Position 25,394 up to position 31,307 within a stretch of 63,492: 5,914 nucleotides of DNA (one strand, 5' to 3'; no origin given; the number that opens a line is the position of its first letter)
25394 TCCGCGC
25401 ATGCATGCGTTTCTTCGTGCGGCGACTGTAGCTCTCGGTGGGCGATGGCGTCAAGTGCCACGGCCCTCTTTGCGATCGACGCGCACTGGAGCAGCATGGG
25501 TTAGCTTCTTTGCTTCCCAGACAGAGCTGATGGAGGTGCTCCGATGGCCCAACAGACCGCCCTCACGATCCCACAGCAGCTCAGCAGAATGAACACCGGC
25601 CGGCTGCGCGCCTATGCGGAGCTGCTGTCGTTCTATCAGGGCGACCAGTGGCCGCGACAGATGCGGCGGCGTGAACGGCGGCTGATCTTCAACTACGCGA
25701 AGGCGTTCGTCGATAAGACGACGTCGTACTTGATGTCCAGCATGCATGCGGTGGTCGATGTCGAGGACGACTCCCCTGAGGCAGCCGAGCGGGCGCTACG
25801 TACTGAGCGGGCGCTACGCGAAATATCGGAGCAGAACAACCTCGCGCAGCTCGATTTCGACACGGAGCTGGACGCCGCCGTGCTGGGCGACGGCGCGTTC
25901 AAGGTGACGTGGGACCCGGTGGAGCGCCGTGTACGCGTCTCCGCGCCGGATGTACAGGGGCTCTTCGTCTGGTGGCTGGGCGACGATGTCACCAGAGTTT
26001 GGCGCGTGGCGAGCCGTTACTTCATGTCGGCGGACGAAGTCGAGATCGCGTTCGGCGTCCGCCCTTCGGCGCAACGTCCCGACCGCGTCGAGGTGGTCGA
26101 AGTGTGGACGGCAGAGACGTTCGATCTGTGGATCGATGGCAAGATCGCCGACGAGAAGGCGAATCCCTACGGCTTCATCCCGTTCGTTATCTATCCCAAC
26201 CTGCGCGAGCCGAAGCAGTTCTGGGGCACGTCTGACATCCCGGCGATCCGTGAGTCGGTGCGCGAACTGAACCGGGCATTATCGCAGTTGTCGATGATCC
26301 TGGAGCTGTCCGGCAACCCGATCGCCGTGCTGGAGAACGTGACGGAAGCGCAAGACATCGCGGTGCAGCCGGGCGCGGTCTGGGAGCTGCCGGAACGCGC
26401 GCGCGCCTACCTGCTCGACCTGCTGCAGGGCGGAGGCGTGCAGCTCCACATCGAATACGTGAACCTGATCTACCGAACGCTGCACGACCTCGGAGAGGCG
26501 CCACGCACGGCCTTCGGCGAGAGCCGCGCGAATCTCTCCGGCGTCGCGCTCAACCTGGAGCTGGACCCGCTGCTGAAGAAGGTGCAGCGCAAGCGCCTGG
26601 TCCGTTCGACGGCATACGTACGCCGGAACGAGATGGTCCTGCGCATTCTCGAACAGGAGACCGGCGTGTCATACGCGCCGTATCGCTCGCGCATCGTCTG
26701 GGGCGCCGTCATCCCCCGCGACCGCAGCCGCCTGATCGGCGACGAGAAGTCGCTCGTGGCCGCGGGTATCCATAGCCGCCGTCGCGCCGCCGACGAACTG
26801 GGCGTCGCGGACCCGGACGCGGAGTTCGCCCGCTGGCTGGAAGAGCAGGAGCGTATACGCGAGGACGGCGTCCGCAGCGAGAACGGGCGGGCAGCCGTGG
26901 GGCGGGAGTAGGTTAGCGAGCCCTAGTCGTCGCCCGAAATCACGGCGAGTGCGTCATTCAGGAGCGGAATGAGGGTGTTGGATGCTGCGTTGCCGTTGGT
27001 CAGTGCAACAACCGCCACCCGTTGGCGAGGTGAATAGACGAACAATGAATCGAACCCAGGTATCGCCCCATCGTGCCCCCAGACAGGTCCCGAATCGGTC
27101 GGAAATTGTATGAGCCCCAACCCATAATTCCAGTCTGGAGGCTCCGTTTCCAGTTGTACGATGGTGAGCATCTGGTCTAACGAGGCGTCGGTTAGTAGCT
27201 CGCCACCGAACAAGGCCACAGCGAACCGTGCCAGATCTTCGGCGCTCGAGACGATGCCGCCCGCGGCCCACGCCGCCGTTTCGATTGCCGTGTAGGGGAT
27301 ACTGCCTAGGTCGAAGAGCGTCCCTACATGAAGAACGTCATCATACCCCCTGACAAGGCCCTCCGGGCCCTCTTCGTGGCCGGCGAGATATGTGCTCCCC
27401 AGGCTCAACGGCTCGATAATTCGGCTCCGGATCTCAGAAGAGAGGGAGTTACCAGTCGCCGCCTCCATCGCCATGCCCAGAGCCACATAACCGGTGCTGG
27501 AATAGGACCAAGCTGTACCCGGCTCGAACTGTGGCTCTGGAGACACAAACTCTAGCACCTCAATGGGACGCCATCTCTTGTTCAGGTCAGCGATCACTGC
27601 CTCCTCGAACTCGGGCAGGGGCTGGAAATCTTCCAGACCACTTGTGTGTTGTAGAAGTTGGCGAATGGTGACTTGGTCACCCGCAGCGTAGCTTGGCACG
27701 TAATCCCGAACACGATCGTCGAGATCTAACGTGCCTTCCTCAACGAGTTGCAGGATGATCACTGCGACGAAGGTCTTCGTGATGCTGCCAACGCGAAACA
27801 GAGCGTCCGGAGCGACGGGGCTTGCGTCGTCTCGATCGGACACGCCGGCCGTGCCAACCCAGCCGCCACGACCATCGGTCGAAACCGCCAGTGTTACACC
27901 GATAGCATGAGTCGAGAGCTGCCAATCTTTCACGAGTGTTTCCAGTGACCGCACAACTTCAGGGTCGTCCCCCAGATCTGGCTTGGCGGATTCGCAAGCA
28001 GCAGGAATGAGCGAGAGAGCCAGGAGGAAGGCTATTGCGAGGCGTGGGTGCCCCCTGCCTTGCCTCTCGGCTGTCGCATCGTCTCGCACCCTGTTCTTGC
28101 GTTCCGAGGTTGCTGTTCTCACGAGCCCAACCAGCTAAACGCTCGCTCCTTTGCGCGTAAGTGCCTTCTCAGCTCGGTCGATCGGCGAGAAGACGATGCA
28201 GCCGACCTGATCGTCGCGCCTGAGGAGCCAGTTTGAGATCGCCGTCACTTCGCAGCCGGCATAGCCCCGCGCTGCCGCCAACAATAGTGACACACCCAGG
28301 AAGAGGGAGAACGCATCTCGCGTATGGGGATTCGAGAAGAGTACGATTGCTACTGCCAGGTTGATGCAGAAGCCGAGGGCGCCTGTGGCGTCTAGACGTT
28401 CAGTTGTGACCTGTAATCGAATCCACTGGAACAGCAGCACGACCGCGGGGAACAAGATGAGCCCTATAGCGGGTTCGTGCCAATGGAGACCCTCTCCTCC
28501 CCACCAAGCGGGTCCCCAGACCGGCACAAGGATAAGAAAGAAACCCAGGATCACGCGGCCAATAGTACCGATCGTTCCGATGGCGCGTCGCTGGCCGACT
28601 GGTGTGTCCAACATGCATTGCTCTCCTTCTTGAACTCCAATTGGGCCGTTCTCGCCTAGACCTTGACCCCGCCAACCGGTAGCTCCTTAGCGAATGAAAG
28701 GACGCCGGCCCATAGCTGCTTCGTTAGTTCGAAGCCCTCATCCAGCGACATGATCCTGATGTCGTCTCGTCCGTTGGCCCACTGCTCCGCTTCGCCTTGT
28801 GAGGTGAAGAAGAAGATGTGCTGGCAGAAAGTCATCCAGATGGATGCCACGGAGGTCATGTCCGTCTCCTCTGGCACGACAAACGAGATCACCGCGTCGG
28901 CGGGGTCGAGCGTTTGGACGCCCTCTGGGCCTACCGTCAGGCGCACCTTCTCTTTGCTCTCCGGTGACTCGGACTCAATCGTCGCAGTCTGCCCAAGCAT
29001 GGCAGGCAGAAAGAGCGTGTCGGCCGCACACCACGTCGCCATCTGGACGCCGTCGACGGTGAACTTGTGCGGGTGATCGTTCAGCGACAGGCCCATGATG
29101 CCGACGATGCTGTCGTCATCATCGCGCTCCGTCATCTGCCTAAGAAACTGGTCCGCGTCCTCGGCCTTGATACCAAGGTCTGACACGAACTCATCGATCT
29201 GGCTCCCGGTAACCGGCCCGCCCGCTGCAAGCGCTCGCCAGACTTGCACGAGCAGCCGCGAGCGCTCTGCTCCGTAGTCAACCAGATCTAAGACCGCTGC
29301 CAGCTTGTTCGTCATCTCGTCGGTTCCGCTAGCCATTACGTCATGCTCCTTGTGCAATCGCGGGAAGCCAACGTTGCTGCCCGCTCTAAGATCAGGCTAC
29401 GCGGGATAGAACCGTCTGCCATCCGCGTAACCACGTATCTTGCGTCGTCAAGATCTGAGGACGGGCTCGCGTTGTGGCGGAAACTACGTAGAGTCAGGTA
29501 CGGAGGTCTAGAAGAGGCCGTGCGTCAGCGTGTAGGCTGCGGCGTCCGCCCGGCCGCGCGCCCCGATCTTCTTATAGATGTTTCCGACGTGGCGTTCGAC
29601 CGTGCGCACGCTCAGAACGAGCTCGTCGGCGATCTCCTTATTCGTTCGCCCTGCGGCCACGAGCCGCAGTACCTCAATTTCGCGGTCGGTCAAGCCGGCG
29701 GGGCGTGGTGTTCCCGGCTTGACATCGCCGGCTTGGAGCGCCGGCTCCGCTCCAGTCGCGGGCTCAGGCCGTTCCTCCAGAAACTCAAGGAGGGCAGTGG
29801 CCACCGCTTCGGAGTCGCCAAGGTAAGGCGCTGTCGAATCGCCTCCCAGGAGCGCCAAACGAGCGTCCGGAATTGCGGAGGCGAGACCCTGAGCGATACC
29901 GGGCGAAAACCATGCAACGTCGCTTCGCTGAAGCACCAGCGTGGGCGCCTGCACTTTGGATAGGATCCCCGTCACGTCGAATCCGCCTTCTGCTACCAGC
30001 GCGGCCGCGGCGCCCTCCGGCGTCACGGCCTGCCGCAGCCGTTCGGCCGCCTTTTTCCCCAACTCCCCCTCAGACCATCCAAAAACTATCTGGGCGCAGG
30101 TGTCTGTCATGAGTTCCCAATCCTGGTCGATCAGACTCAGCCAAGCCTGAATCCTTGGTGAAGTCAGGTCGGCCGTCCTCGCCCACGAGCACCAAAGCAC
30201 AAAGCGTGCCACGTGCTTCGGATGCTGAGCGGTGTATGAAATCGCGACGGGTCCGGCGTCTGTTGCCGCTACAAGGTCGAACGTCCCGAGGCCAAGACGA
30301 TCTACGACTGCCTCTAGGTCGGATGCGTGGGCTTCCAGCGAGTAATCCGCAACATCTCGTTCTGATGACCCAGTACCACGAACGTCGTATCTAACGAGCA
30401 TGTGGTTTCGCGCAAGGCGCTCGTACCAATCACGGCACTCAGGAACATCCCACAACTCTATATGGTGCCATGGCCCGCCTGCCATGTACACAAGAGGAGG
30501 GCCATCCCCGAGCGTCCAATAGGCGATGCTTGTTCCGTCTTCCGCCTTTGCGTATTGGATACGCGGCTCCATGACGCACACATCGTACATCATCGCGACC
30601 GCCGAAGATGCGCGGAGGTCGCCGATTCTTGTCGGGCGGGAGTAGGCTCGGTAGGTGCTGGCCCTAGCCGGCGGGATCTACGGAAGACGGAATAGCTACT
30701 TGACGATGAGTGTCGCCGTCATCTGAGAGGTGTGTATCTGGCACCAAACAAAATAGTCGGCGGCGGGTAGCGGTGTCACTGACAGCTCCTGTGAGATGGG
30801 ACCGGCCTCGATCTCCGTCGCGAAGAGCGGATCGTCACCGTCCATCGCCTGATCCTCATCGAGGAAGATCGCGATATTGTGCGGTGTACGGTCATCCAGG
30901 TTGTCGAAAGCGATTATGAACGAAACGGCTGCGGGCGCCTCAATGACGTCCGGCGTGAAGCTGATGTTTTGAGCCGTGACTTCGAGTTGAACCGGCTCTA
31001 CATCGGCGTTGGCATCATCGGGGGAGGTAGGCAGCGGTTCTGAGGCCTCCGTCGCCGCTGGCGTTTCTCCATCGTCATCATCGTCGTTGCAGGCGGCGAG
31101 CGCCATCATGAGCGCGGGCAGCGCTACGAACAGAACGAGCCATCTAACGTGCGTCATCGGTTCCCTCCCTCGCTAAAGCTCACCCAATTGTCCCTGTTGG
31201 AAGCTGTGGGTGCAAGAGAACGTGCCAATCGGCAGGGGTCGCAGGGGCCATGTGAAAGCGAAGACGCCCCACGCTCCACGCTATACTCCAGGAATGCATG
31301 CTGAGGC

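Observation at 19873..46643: Phage-particle gene set kept in canonical order but split into four blocks by 2.7-9.1 kb of cellular cargo (domesticated / GTA-like element candidate)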

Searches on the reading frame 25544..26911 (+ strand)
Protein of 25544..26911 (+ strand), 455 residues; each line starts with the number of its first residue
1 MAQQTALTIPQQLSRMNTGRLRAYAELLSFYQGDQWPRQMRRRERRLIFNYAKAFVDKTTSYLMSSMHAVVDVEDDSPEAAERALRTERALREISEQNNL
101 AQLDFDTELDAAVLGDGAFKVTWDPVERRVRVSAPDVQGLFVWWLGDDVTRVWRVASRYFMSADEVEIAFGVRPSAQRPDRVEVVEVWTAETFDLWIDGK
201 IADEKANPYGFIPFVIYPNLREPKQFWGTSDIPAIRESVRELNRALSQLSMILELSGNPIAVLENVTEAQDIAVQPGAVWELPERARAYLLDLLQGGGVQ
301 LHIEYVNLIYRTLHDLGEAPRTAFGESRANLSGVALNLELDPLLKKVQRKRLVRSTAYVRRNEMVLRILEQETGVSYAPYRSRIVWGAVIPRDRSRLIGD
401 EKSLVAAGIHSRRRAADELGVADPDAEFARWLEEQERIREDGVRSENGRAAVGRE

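Call 4: search_protein_families(library=pfam, proteins=[window:25544-26911:+], max_evalue=0.01)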
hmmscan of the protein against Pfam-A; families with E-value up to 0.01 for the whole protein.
window:25544-26911:+ (455 aa): 2 families
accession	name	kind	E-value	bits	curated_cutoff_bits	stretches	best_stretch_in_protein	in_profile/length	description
PF05133.19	SPP1_portal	-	3.7e-21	76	25.5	1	20-439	11-414/416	Phage portal protein, SPP1 Gp6-like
PF16510.12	P22_portal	-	5.3e-05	22.4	26.1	1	22-131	16-133/594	Phage P22-like portal protein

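Call 5: search_protein_families(library=phrogs, proteins=[window:25544-26911:+], max_evalue=0.01)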
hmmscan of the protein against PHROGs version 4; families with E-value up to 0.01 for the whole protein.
window:25544-26911:+ (455 aa): 6 families
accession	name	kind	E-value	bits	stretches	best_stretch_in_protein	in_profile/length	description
phrog_64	-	head and packaging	8.4e-33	114.6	1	15-441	84-501/547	portal protein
phrog_104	-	head and packaging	3.1e-09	37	1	28-439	62-469/550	portal protein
phrog_156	-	head and packaging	3.7e-07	30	1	28-192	37-228/681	portal protein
phrog_533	-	head and packaging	1.2e-05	25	0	28-133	39-142/495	portal protein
phrog_332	-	connector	2.1e-05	24.1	1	39-284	52-334/560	head-tail adaptor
phrog_1216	-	head and packaging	0.0023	17.5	0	196-236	323-365/714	portal protein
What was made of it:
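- Checked: Portal 25544-26911: PF05133 SPP1_portal E 3.7e-21, phrog_64 E 8e-33 (calls 4, 5).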

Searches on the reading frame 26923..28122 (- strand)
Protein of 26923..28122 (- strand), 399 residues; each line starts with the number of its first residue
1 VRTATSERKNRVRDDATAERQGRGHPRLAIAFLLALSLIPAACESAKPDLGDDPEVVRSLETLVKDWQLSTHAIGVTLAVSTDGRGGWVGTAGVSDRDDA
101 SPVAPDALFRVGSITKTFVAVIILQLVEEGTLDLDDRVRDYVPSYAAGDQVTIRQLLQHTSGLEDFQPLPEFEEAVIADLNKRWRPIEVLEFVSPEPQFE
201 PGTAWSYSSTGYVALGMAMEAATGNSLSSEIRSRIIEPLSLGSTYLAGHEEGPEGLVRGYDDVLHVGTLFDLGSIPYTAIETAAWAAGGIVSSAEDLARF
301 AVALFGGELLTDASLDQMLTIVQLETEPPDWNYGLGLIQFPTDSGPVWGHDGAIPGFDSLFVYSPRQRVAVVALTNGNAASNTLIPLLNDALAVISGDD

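Call 11: search_protein_families(library=pfam, proteins=[window:26923-28122:-], max_evalue=0.01)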
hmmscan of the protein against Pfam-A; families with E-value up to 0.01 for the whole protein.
window:26923-28122:- (399 aa): 2 families
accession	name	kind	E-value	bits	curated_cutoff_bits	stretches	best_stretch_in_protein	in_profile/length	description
PF00144.29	Beta-lactamase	-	1.8e-68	231.6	27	1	70-379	11-312/329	Beta-lactamase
PF13354.11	Beta-lactamase2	-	5e-07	29.7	22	1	103-159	15-81/214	Beta-lactamase enzyme family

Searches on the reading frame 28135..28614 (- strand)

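Call 11: search_protein_families(library=pfam, proteins=[window:28135-28614:-], max_evalue=0.01)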
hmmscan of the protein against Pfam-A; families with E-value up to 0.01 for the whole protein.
window:28135-28614:- (159 aa): 2 families
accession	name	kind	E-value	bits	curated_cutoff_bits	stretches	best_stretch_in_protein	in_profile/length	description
PF19948.4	DUF6410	-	1.1e-05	25.8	25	1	99-156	14-70/189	Family of unknown function (DUF6410)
PF11992.13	TgpA_N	-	0.0066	15.9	30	1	20-119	55-146/333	TgpA N-terminal domain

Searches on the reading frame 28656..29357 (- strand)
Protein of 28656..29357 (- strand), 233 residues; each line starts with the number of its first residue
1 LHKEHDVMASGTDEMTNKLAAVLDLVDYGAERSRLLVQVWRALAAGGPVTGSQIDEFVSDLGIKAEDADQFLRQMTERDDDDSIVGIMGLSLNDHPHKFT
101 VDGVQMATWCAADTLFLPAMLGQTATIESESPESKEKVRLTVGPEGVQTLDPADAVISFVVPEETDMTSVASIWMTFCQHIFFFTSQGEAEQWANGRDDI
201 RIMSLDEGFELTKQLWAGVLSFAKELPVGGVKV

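Call 11: search_protein_families(library=pfam, proteins=[window:28656-29357:-], max_evalue=0.01)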
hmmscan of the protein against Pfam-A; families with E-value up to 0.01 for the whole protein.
window:28656-29357:- (233 aa): 1 family
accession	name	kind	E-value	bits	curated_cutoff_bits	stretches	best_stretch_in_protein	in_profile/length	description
PF03243.20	MerB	-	9.9e-31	106.8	27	1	90-215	1-124/126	Alkylmercury lyase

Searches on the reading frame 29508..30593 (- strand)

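Call 11: search_protein_families(library=pfam, proteins=[window:29508-30593:-], max_evalue=0.01)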
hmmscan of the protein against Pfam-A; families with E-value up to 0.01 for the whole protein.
window:29508-30593:- (361 aa): 6 families
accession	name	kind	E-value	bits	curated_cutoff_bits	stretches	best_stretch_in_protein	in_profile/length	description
PF00196.25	GerE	-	2.1e-19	69.4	23.5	1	301-354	3-56/57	Bacterial regulatory proteins, luxR family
PF00561.26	Abhydrolase_1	-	4e-10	40.2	25.8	1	56-153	19-125/245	alpha/beta hydrolase fold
PF12697.13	Abhydrolase_6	-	0.0001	23.5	26.3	1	40-265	6-215/217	Alpha/beta hydrolase family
PF13384.12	HTH_23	-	0.0011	19.1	24.6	1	304-334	6-36/50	Homeodomain-like domain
PF08281.18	Sigma70_r4_2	-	0.0013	18.8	25.7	1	301-342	11-53/54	Sigma-70, region 4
PF13518.12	HTH_28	-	0.0077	16.7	25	0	306-336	3-33/52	Helix-turn-helix domain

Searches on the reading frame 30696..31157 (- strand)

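Call 11: search_protein_families(library=pfam, proteins=[window:30696-31157:-], max_evalue=0.01)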
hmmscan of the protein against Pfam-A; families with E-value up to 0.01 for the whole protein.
window:30696-31157:- (153 aa): 2 families
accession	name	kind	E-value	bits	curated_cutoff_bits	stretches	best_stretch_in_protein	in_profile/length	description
PF13473.12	Cupredoxin_1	-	9.3e-07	29.3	27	1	55-152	22-104/104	Cupredoxin-like domain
PF00127.26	Copper-bind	-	0.0031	18.3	21.2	1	56-153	3-99/99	Copper binding proteins, plastocyanin/azurin family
